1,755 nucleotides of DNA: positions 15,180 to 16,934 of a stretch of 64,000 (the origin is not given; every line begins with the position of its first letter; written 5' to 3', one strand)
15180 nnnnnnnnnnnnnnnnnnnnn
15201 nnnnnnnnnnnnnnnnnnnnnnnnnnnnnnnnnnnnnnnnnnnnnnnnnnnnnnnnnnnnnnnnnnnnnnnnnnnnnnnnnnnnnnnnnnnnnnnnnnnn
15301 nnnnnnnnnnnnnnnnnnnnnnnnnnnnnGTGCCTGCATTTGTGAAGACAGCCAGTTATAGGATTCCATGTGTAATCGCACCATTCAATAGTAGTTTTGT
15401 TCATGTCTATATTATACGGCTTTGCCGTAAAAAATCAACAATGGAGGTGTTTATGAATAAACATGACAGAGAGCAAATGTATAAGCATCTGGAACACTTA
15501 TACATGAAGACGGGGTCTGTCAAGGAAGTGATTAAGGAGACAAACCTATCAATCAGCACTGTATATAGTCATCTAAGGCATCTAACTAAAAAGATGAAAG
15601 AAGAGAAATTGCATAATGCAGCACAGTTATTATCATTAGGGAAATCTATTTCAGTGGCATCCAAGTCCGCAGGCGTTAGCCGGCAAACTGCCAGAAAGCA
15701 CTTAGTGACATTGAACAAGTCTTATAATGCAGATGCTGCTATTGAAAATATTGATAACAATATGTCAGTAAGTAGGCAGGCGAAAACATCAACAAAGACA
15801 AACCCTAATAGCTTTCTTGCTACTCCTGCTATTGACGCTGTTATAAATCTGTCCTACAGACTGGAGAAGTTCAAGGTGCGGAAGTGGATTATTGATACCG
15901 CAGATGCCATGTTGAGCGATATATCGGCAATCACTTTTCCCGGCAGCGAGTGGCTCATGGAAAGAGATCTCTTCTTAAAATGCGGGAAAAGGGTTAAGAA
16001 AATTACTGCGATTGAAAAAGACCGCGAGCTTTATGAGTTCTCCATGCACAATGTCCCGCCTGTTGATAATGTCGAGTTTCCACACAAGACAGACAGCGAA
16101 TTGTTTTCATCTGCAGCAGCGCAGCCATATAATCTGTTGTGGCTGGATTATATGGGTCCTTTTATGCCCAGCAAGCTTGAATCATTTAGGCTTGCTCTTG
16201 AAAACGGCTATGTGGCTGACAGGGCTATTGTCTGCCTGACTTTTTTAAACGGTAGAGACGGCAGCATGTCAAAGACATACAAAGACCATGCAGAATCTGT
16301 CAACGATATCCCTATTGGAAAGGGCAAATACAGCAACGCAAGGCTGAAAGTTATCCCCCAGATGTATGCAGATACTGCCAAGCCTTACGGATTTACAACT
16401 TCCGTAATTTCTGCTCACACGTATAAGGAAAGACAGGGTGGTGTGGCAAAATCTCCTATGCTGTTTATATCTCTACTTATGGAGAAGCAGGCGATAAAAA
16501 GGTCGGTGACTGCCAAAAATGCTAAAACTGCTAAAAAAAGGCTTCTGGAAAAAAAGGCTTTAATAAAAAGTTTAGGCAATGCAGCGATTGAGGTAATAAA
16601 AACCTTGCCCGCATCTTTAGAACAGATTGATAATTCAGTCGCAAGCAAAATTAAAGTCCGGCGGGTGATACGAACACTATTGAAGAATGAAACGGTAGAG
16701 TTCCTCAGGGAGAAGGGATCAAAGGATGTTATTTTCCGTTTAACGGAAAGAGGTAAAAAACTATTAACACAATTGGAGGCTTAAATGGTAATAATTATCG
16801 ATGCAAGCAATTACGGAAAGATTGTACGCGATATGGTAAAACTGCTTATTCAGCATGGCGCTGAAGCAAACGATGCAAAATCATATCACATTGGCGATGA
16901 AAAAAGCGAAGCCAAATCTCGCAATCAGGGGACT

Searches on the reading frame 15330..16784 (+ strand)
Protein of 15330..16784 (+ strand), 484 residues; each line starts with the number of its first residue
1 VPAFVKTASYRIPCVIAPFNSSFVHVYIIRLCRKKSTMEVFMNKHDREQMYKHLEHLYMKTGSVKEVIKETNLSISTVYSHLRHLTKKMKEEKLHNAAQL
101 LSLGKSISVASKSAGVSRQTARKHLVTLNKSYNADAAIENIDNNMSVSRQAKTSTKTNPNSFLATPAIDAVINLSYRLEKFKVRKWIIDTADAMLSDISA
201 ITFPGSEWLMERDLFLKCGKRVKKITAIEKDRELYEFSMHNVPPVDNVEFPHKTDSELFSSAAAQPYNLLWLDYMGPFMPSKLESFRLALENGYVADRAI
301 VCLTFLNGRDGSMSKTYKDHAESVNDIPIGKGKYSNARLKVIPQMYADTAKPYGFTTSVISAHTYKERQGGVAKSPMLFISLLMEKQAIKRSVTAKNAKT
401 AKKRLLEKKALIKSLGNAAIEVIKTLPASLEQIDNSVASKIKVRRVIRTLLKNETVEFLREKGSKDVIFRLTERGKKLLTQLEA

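Call 31: search_protein_families(library=pfam, proteins=[window:15330-16784:+], max_evalue=0.00001)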
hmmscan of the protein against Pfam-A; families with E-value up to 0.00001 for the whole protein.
window:15330-16784:+ (484 aa): 1 family
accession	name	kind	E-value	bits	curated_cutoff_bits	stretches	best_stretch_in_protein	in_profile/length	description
PF14493.12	HTH_40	-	6.2e-06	26.9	27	0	57-92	8-43/89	Helix-turn-helix domain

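Call 43: search_protein_families(library=phrogs, proteins=[window:15330-16784:+], max_evalue=0.001)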
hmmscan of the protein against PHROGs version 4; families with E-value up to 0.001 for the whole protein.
window:15330-16784:+ (484 aa): 0 families
